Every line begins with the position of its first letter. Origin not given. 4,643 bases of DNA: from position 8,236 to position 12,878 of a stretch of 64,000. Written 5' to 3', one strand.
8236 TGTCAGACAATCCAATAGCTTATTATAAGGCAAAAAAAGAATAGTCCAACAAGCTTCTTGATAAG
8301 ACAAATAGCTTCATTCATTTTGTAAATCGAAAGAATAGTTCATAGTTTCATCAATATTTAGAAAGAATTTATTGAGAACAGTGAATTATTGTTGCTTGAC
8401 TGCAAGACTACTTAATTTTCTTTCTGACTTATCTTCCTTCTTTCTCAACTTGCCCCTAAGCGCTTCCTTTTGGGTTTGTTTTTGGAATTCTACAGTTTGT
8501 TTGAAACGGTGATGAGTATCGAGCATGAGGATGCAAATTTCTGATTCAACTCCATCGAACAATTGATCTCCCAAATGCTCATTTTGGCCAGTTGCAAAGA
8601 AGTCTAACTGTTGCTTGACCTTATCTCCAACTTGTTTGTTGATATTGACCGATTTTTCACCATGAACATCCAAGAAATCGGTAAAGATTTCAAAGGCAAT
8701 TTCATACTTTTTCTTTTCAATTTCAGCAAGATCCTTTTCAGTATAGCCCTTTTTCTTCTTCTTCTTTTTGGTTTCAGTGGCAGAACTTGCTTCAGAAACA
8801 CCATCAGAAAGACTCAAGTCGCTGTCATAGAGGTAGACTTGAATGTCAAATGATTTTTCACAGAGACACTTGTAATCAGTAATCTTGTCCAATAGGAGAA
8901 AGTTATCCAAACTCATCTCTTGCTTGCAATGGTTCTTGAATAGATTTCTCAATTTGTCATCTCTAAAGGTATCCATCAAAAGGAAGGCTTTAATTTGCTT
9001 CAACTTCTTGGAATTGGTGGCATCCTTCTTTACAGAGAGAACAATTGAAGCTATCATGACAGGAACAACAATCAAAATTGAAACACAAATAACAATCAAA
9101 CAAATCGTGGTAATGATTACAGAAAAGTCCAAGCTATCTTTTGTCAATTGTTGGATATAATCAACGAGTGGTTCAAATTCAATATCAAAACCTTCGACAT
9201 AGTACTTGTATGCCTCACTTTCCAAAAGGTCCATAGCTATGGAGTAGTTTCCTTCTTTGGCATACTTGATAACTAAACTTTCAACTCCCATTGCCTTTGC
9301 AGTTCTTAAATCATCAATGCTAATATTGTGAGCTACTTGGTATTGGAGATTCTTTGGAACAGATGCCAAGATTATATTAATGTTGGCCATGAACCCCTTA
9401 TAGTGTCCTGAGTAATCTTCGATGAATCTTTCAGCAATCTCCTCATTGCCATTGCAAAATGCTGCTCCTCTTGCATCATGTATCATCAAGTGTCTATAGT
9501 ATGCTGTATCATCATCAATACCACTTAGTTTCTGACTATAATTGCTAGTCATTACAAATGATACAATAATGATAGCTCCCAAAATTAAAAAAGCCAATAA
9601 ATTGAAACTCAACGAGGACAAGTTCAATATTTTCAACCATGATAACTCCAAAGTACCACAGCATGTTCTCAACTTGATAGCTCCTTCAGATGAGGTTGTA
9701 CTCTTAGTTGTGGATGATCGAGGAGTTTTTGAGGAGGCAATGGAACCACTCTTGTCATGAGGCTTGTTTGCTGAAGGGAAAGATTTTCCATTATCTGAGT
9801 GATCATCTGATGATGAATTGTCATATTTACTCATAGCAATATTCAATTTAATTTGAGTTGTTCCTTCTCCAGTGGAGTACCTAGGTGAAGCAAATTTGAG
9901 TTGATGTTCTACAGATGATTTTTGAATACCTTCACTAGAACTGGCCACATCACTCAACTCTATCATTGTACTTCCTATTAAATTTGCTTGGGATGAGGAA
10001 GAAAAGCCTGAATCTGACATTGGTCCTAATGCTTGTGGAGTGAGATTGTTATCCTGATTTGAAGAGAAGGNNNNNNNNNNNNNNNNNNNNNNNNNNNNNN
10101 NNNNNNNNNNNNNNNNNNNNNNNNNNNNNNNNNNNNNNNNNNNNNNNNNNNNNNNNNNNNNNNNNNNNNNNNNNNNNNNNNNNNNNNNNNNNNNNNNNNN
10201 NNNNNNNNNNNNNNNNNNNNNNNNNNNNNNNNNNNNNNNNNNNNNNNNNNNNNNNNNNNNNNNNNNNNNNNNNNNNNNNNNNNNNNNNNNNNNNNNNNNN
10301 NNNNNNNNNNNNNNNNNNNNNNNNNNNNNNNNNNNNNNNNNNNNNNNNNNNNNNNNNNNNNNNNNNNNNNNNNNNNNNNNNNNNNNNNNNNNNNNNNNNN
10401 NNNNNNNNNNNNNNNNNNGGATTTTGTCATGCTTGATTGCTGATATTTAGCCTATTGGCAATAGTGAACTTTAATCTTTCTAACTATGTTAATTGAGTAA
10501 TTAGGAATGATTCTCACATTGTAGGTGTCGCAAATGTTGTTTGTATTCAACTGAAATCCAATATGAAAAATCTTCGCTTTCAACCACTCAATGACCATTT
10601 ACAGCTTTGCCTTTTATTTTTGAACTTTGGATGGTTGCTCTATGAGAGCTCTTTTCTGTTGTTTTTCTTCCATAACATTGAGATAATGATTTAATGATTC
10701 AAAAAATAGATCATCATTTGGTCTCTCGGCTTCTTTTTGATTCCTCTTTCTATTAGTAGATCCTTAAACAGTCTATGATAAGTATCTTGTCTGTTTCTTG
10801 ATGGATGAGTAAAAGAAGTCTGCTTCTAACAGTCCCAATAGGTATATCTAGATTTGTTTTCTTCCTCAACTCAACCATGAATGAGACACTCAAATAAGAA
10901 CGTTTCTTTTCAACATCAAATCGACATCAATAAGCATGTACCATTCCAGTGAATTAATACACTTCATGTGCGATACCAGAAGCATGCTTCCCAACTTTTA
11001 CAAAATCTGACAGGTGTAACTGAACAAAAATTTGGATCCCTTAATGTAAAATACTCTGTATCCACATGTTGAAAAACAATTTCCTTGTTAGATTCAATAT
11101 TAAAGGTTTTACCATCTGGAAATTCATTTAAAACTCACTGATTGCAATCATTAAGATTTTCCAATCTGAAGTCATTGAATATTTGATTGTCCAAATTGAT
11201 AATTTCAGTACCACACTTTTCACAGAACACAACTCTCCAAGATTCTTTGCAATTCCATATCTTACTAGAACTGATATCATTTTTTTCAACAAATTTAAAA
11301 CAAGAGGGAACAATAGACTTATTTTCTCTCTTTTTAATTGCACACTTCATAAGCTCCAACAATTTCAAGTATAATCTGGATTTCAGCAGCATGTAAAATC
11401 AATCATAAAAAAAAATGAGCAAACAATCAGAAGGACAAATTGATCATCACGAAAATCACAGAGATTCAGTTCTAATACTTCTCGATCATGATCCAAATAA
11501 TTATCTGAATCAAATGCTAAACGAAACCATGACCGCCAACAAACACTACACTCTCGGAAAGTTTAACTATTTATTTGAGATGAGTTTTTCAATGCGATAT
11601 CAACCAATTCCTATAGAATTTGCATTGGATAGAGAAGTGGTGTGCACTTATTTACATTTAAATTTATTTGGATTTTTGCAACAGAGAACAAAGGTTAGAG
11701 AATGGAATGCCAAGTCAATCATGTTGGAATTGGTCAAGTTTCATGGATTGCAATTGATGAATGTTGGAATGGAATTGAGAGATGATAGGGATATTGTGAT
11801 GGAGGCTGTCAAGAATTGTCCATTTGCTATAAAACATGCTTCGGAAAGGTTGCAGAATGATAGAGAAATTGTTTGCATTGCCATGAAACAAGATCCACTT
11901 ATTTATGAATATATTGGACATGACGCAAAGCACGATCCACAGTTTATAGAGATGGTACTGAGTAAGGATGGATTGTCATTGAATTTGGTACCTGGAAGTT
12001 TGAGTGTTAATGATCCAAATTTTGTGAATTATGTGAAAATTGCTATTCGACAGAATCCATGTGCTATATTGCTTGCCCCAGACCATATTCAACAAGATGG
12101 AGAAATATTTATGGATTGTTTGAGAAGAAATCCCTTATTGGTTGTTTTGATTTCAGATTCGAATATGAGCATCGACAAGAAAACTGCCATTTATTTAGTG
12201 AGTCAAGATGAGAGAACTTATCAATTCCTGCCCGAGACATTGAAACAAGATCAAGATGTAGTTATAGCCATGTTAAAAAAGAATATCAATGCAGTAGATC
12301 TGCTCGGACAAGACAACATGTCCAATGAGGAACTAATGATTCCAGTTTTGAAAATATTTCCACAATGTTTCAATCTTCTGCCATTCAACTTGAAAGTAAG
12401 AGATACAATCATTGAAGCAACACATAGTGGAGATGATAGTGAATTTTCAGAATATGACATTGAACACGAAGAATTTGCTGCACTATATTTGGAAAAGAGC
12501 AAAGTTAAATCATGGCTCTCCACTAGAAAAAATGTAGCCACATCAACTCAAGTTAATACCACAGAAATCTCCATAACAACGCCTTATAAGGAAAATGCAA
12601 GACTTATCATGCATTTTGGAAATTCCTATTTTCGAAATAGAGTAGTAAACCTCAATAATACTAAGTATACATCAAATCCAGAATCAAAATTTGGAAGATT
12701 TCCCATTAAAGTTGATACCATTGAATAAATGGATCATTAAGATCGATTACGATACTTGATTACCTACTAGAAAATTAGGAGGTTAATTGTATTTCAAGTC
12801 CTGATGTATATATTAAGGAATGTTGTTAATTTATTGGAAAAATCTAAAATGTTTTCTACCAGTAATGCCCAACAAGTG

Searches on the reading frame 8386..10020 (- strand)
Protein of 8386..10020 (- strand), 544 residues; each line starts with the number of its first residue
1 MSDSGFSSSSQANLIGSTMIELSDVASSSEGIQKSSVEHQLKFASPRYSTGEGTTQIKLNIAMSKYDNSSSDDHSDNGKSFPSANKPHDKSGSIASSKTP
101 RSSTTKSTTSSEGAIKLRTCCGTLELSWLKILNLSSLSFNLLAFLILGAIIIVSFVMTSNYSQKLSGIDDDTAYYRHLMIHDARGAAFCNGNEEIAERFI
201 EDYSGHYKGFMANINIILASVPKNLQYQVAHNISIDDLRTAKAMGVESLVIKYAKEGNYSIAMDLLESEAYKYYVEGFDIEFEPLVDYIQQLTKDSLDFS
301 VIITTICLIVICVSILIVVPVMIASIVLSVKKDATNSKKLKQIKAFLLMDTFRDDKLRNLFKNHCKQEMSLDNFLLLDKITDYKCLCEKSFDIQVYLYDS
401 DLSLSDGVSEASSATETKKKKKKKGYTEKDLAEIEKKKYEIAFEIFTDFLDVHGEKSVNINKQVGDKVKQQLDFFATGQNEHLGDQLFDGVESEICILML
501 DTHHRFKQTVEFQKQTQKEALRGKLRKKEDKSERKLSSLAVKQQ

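Call 21: search_protein_families(library=pfam, proteins=[window:8386-10020:-], max_evalue=0.001)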
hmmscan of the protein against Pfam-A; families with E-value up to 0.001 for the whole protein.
window:8386-10020:- (544 aa): 1 family
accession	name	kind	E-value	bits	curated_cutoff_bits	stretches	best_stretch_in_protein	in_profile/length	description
PF00615.24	RGS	-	2.6e-05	25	23.9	1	352-512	6-114/117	Regulator of G protein signaling domain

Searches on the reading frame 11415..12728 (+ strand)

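Call 21: search_protein_families(library=pfam, proteins=[window:11415-12728:+], max_evalue=0.001)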
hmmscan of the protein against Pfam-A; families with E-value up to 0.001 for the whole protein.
window:11415-12728:+ (437 aa): 1 family
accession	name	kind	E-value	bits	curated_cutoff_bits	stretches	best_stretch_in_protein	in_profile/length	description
PF13475.11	DUF4116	-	1.3e-40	137.1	24.9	4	124-168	1-45/49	Domain of unknown function (DUF4116)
